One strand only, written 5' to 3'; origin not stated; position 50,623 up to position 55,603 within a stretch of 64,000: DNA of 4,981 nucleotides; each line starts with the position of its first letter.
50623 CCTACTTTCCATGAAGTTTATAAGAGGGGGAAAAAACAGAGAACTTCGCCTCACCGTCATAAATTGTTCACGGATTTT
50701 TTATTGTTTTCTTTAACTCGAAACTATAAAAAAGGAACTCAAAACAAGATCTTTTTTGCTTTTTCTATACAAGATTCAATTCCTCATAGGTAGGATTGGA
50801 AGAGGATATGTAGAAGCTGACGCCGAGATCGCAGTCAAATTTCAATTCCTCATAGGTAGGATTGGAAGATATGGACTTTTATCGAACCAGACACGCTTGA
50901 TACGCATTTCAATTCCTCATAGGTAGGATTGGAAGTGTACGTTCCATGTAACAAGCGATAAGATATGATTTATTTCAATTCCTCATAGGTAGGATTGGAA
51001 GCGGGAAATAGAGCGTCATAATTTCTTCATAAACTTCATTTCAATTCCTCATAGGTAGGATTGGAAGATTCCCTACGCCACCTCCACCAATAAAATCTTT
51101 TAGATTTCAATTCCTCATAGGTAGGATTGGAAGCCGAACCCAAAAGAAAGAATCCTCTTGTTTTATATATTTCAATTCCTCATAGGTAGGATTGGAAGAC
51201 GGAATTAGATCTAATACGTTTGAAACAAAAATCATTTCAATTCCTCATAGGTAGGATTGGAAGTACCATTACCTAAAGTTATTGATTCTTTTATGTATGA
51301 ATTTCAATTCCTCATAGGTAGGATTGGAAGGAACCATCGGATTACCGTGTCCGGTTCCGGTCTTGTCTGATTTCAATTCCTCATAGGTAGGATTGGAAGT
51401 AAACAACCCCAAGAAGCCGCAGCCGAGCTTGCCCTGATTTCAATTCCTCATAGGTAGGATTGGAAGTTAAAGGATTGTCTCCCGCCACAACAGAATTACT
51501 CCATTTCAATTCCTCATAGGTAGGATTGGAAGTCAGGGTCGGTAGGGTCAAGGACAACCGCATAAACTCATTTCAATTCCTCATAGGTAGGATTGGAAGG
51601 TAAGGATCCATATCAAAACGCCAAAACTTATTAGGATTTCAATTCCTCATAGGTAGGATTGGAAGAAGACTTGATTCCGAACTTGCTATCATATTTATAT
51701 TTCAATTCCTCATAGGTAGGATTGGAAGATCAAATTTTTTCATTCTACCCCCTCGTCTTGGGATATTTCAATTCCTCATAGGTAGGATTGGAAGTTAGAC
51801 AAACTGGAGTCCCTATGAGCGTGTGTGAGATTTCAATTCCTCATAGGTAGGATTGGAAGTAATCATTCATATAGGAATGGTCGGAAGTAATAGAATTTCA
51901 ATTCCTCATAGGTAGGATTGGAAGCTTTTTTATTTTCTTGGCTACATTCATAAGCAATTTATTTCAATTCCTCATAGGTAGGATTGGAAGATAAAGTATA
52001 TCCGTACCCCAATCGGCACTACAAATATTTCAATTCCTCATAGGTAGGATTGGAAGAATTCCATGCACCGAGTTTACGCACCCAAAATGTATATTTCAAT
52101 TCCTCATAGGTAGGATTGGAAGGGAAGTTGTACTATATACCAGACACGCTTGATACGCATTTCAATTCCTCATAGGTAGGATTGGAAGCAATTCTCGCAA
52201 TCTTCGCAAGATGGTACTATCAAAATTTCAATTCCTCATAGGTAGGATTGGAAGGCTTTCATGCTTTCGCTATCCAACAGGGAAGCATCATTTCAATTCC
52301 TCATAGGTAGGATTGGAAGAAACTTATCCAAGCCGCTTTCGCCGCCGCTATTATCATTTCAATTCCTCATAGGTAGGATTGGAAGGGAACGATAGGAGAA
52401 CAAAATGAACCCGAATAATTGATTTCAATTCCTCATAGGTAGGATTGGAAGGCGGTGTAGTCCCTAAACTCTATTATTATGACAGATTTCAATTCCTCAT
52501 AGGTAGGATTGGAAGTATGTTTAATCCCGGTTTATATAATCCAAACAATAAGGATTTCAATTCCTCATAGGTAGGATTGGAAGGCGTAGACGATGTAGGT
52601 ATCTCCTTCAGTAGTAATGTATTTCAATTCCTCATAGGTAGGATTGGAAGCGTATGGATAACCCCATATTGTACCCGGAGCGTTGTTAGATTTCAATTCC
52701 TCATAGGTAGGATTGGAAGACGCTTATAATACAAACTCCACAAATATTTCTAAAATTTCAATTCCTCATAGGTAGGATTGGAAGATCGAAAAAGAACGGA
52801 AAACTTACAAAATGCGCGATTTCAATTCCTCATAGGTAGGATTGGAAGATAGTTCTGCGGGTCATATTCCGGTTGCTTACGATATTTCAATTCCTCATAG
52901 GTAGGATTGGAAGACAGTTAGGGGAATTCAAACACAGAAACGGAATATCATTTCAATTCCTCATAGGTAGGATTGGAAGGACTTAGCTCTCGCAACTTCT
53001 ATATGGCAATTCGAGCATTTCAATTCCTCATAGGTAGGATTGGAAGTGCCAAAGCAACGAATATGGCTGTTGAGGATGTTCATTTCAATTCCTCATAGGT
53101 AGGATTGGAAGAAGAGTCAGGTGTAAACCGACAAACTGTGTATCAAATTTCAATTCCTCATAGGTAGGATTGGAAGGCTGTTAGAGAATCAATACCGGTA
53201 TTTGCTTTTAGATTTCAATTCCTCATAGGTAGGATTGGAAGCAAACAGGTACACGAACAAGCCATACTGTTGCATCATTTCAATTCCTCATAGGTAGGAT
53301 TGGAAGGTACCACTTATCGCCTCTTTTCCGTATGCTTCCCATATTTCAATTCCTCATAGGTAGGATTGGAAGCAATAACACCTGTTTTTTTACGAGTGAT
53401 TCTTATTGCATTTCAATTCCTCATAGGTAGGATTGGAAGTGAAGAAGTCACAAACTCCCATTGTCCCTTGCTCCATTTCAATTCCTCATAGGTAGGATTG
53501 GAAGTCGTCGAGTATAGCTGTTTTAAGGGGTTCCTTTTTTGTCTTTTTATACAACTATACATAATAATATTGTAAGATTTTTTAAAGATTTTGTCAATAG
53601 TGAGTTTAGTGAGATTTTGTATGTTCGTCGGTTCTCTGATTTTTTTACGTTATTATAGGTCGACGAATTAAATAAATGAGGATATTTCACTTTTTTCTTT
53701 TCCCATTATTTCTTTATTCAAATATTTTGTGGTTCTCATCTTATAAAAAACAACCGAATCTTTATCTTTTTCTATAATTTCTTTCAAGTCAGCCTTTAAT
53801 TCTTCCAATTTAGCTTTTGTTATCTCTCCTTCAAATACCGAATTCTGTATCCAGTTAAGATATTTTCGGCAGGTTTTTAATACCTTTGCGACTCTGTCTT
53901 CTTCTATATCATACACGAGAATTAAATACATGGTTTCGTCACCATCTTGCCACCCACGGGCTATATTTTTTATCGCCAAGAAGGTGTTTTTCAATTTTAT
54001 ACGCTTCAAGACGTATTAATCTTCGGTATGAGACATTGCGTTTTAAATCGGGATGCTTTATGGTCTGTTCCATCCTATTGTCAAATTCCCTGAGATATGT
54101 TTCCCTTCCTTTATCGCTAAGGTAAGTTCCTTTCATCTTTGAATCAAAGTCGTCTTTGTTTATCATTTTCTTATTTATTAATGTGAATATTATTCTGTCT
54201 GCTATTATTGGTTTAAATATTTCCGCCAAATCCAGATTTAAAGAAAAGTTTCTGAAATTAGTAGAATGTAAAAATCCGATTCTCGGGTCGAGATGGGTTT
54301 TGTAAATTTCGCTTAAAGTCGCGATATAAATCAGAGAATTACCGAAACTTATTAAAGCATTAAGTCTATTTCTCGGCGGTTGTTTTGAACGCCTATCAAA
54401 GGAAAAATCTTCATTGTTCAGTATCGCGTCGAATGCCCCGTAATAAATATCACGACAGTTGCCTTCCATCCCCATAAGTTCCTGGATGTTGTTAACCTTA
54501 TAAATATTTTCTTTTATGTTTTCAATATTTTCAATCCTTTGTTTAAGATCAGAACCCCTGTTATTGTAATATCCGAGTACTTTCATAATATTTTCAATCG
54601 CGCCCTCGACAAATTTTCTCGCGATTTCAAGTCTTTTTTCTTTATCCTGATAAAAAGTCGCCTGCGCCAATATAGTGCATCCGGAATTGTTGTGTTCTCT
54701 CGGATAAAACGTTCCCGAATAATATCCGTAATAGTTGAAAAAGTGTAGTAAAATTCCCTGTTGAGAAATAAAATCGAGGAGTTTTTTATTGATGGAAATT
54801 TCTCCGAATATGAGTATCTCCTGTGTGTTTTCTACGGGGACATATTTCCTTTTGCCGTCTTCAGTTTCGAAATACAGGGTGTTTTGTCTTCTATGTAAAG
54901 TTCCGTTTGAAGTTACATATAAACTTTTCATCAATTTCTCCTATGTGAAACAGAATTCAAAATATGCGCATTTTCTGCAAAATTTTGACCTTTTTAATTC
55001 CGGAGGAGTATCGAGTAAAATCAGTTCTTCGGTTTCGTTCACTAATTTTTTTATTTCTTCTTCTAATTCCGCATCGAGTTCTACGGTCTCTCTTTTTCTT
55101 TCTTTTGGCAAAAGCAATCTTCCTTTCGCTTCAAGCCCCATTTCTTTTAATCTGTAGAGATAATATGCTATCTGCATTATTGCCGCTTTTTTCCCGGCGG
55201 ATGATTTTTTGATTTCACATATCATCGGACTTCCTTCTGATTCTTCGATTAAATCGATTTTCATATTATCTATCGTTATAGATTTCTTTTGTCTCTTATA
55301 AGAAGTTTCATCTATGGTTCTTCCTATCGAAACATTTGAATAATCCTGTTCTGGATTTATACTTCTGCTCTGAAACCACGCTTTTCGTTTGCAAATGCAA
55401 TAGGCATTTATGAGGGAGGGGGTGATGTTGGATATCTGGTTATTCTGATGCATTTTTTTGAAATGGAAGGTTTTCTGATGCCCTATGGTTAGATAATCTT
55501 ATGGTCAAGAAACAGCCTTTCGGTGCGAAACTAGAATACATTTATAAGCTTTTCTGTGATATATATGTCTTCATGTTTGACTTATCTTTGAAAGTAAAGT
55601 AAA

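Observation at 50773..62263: Complete Dev/Myxan-arranged type I-B-like CRISPR-Cas system with a 41-spacer array, about 11 kb from oriC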

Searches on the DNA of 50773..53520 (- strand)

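Call 36: search_dna_similar(query=window:50773-53504:-, collection=phages, mode=distant, max_evalue=1, max_rows=20)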
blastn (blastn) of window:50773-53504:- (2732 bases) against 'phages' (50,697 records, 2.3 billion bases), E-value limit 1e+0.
No match.

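Call 54: search_rna_families(source=window, start=53330, end=53520, threshold=evalue, max_evalue=10)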
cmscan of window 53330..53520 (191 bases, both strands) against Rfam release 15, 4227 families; matches with E-value up to 10: 11.
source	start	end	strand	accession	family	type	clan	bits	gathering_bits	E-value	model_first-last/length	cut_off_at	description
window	53343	53372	+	RF01315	CRISPR-DR2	Gene; CRISPR;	CL00014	30.7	37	0.00025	1-30/30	no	CRISPR RNA direct repeat element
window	53410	53439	+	RF01315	CRISPR-DR2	Gene; CRISPR;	CL00014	30.7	37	0.00025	1-30/30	no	CRISPR RNA direct repeat element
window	53475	53504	+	RF01315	CRISPR-DR2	Gene; CRISPR;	CL00014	30.7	37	0.00025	1-30/30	no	CRISPR RNA direct repeat element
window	53410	53444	-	RF01348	CRISPR-DR38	Gene; CRISPR;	-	15.6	44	2.9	1-35/35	no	CRISPR RNA direct repeat element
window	53438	53498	+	RF02107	DLEU2_3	Gene; lncRNA;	-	15.6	60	4.3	1-76/76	no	Deleted in lymphocytic leukemia 2 conserved region 3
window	53367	53419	+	RF04343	Plastid-psbA-2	Cis-reg;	CL00153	15.2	55.8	2.3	1-60/60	no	Plastid-psbA-2 3UTR RNA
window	53336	53429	-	RF00377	snoU6-53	Gene; snRNA; snoRNA; CD-box;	-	13.3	36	1.9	1-110/110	no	Small nucleolar RNA U6-53/MBII-28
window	53406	53451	+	RF01914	mir-932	Gene; miRNA;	-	13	54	2.9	1-76/76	no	mir-932 microRNA precursor family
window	53431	53455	-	RF01640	ceN51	Gene; snRNA; snoRNA; HACA-box;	-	12.9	65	1.5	20-44/141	no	Caenorhabditis snoRNA ceN51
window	53429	53485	-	RF03088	Parabacteroides-1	Gene; sRNA;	-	12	93.4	8.5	1-105/105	no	Parabacteroides-1 RNA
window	53469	53494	-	RF01727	SAM-SAH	Cis-reg; riboswitch;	-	10.1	40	5.9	1-49/49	no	SAM/SAH riboswitch aptamer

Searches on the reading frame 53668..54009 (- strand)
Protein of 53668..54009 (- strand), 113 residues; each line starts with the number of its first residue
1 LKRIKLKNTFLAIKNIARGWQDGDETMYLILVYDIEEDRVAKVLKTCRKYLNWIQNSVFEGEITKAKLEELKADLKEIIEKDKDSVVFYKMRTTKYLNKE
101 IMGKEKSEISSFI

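Call 7: search_protein_families(library=ncbifam, proteins=[window:53668-54009:-], max_evalue=0.01)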
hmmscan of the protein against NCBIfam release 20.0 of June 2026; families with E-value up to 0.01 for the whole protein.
window:53668-54009:- (113 aa): 2 families
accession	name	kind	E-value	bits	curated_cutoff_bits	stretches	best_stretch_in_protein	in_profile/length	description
TIGR01573.1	cas2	equivalog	1.1e-14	54.5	24.5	1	27-108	1-87/96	CRISPR-associated endonuclease Cas2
NF003107.0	PRK04028.1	equivalog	0.0054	15.2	456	1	25-109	526-611/630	Glu-tRNA(Gln) amidotransferase subunit GatE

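Call 8: search_protein_families(library=pfam, proteins=[window:53668-54009:-], max_evalue=0.01)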
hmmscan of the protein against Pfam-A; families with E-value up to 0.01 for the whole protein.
window:53668-54009:- (113 aa): 1 family
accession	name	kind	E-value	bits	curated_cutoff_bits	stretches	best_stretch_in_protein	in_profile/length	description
PF09827.14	CRISPR_Cas2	-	8.4e-25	87.2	23.8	1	27-97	1-72/74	CRISPR associated protein Cas2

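Call 10: search_protein_families(library=padloc, proteins=[window:53668-54009:-], max_evalue=0.01)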
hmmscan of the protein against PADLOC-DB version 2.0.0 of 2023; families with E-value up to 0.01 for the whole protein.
window:53668-54009:- (113 aa): 19 families
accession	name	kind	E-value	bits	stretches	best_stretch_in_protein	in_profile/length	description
PDLC01749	Cas2b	-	7.7e-39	130.1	1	27-113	1-87/87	-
PDLC02076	Cas2b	-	1.1e-38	129.4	1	27-113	1-87/87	-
PDLC01338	Cas2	-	1.6e-30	103.5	1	30-106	2-76/76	"CAS-I,CAS-II,CAS-III,CAS-IV,CAS-V,CAS-VI; acquisition_2"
PDLC01443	Cas2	-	9.1e-30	101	1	27-110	1-83/86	"CAS-I,CAS-II,CAS-III,CAS-IV,CAS-V,CAS-VI; acquisition_2"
PDLC01649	Cas2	-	4.1e-24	82.7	1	27-95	1-69/70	"CAS-I,CAS-II,CAS-III,CAS-IV,CAS-V,CAS-VI; acquisition_2"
PDLC00936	Cas2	-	4.2e-24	82.8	1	30-105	2-82/83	Cas2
PDLC01251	Cas2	-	9.9e-16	55.8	1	27-107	1-81/84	"CAS-I,CAS-II,CAS-III,CAS-IV,CAS-V,CAS-VI; acquisition_2"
PDLC01751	Cas2c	-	1.2e-15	55.8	1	27-106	1-85/95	-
PDLC00935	Cas2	-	2.9e-15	54.5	1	27-108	1-87/96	CRISPR-associated endonuclease Cas2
PDLC02027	Cas2d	-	3e-15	54.5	1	27-108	1-83/89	-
PDLC01748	Cas2_IIIa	-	5.4e-15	53.7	1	27-108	1-80/88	-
PDLC01750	Cas2b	-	6.7e-15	53.3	1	27-107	1-80/86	-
PDLC01756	Cas2g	-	6.8e-15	52.9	1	28-102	5-82/96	-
PDLC02077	Cas2b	-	7.1e-15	53.3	1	27-105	1-81/96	-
PDLC02074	Cas2_IIIb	-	6.9e-11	40.1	1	29-99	3-73/86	-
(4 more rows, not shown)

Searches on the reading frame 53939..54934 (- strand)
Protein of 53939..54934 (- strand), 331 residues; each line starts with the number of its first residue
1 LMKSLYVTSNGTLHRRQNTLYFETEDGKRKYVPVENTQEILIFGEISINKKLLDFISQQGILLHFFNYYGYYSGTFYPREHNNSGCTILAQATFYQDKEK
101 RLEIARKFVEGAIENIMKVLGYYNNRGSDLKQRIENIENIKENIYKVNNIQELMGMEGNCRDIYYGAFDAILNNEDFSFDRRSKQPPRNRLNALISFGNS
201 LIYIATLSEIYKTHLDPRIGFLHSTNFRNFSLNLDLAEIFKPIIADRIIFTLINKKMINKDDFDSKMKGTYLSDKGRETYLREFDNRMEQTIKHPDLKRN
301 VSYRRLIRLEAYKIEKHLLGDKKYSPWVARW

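Call 7: search_protein_families(library=ncbifam, proteins=[window:53939-54934:-], max_evalue=0.01)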
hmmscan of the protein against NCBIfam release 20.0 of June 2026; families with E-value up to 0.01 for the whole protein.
window:53939-54934:- (331 aa): 10 families
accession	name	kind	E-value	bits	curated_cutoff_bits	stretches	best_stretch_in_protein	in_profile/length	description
TIGR03641.1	cas1_HMARI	exception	1.1e-140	468.6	304.1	1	3-331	1-324/324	type I-B CRISPR-associated endonuclease Cas1b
TIGR00287.1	cas1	equivalog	1.1e-106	356.7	71.7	1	4-326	1-327/327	CRISPR-associated endonuclease Cas1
TIGR04093.1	cas1_CYANO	exception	6.6e-79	265.3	385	1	4-329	2-333/334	type I-D CRISPR-associated endonuclease Cas1d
NF049935.1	cas4g_cas1g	exception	7.5e-69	232.6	560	1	3-328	215-544/546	CRISPR-associated endonuclease Cas4g/Cas1g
TIGR03640.1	cas1_DVULG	exception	1.5e-62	211.7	385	1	3-328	4-339/340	type I-C CRISPR-associated endonuclease Cas1c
TIGR03983.1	cas1_MYXAN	equivalog_domain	3.4e-49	167.6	358.05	1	4-321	13-337/347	type I-MYXAN CRISPR-associated endonuclease Cas1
TIGR04329.1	cas1_PREFRAN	exception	1.1e-19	70.6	300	1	33-282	40-279/317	type V CRISPR-associated endonuclease Cas1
TIGR03639.1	cas1_NMENI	exception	5.8e-16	58.6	120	1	3-268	2-246/278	type II CRISPR-associated endonuclease Cas1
TIGR03638.1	cas1_ECOLI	exception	7.2e-14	51.7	215.6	2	142-255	122-234/269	type I-E CRISPR-associated endonuclease Cas1e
TIGR03637.1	cas1_YPEST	exception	1.9e-09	37.3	150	1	91-243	108-262/307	type I-F CRISPR-associated endonuclease Cas1f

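Call 8: search_protein_families(library=pfam, proteins=[window:53939-54934:-], max_evalue=0.01)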
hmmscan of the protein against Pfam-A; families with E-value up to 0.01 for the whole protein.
window:53939-54934:- (331 aa): 1 family
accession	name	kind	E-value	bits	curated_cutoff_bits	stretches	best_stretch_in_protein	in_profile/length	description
PF01867.21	Cas_Cas1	-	1.9e-102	342.7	22.3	1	5-285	1-282/283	CRISPR associated protein Cas1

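Call 10: search_protein_families(library=padloc, proteins=[window:53939-54934:-], max_evalue=0.01)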
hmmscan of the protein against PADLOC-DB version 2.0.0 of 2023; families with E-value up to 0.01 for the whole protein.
window:53939-54934:- (331 aa): 34 families (the best 25 are shown)
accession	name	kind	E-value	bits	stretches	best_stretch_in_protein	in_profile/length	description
PDLC01742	Cas1b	-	3.8e-144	478.1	1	1-331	1-326/326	-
PDLC01335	Cas1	-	3.9e-137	454.9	1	5-327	2-314/315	"CAS-I,CAS-II,CAS-III,CAS-IV,CAS-V,CAS-VI; acquisition_1"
PDLC02065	Cas1b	-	1.3e-133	443.6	1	1-331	1-329/329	-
PDLC00927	Cas1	-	2.8e-107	356.7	1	4-326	1-327/327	CRISPR-associated endonuclease Cas1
PDLC00928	Cas1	-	2e-101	337.1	1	4-320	2-315/315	Cas1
PDLC01248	Cas1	-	3.2e-100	333.3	1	3-320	1-289/289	"CAS-I,CAS-II,CAS-III,CAS-IV,CAS-V,CAS-VI; acquisition_1"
PDLC01449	Cas1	-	7.2e-95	315.5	1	2-322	1-284/285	"CAS-I,CAS-II,CAS-III,CAS-IV,CAS-V,CAS-VI; acquisition_1"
PDLC01608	Cas1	-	1.8e-94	314.3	1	5-285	1-275/276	"CAS-I,CAS-II,CAS-III,CAS-IV,CAS-V,CAS-VI; acquisition_1"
PDLC01249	Cas1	-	1.3e-79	265.2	1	5-263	1-246/246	"CAS-I,CAS-II,CAS-III,CAS-IV,CAS-V,CAS-VI; acquisition_1"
PDLC02025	Cas1d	-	1.3e-73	246.3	1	2-329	1-315/316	-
PDLC01743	Cas1c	-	6.2e-67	224.2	1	2-329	5-336/337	-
PDLC00923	Cas1c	-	4e-63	211.7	1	3-328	4-339/340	"CRISPR-associated endonuclease Cas1, subtype I-C/DVULG"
PDLC01334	Cas1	-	6.9e-63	211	1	3-328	3-336/336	"CAS-I,CAS-II,CAS-III,CAS-IV,CAS-V,CAS-VI; acquisition_1"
PDLC01747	Cas1g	-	4.7e-59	198.3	1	5-324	200-517/523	-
PDLC02067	Cas1b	-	1.3e-53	180.7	1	5-322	202-524/533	-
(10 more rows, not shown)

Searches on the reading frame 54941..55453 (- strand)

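Call 7: search_protein_families(library=ncbifam, proteins=[window:54941-55453:-], max_evalue=0.01)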
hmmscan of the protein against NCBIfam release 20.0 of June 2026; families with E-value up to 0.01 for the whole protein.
window:54941-55453:- (170 aa): 3 families
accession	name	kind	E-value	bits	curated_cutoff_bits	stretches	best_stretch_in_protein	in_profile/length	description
TIGR00372.1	cas4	equivalog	3.9e-28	98.5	65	1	10-168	1-178/180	CRISPR-associated protein Cas4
NF049935.1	cas4g_cas1g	exception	2.7e-09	36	560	1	53-169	67-190/546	CRISPR-associated endonuclease Cas4g/Cas1g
NF003270.0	PRK04247.1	equivalog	0.0076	15.3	216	1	60-112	156-210/250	endonuclease NucS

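Call 8: search_protein_families(library=pfam, proteins=[window:54941-55453:-], max_evalue=0.01)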
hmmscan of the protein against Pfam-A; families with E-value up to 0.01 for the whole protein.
window:54941-55453:- (170 aa): 2 families
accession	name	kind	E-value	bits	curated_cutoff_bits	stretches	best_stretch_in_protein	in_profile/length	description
PF01930.23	Cas_Cas4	-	8.4e-55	185.7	22.7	1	13-169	3-159/160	Domain of unknown function DUF83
PF12705.13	PDDEXK_1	-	9.8e-06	26.1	22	1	65-168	127-246/247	PD-(D/E)XK nuclease superfamily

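Call 10: search_protein_families(library=padloc, proteins=[window:54941-55453:-], max_evalue=0.01)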
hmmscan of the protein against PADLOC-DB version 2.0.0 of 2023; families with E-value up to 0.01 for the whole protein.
window:54941-55453:- (170 aa): 17 families
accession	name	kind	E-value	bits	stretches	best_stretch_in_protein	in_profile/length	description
PDLC01771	Cas4b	-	2.4e-56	188.4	1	9-169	3-159/162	-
PDLC01611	Cas4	-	3e-53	178.3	1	13-169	3-157/158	"CAS-I,CAS-II,CAS-III,CAS-IV,CAS-V,CAS-VI; acquisition_associated"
PDLC02086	Cas4b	-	1.2e-46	156.7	1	9-169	2-160/161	-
PDLC01447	Cas4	-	3.4e-36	123.2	1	9-169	4-158/161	"CAS-I,CAS-II,CAS-III,CAS-IV,CAS-V,CAS-VI; acquisition_associated"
PDLC00943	Cas4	-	1e-28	98.5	1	10-168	1-178/180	CRISPR-associated protein Cas4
PDLC01250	Cas4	-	7.8e-27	92.6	1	10-168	1-167/168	"CAS-I,CAS-II,CAS-III,CAS-IV,CAS-V,CAS-VI; acquisition_associated"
PDLC00944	Cas4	-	2e-26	91.3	1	10-168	1-176/177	Cas4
PDLC01772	Cas4b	-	3.8e-25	87.2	1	17-170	13-163/164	-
PDLC02036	Cas4d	-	1.6e-15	55.7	1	20-168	31-178/181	-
PDLC01747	Cas1g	-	1.2e-12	45.2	1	13-169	4-177/523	-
PDLC02034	Cas4d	-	1.7e-11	42.1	1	10-169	6-181/192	-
PDLC01773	Cas4c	-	7.6e-11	39.8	1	66-169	90-194/229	-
PDLC02085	Cas4a2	-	4.4e-10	38.2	1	18-168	10-161/166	-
PDLC02083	Cas4_II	-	3.7e-09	35.3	1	66-168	77-183/186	-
PDLC02035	Cas4d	-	2.5e-07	28.4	1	11-169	7-175/196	-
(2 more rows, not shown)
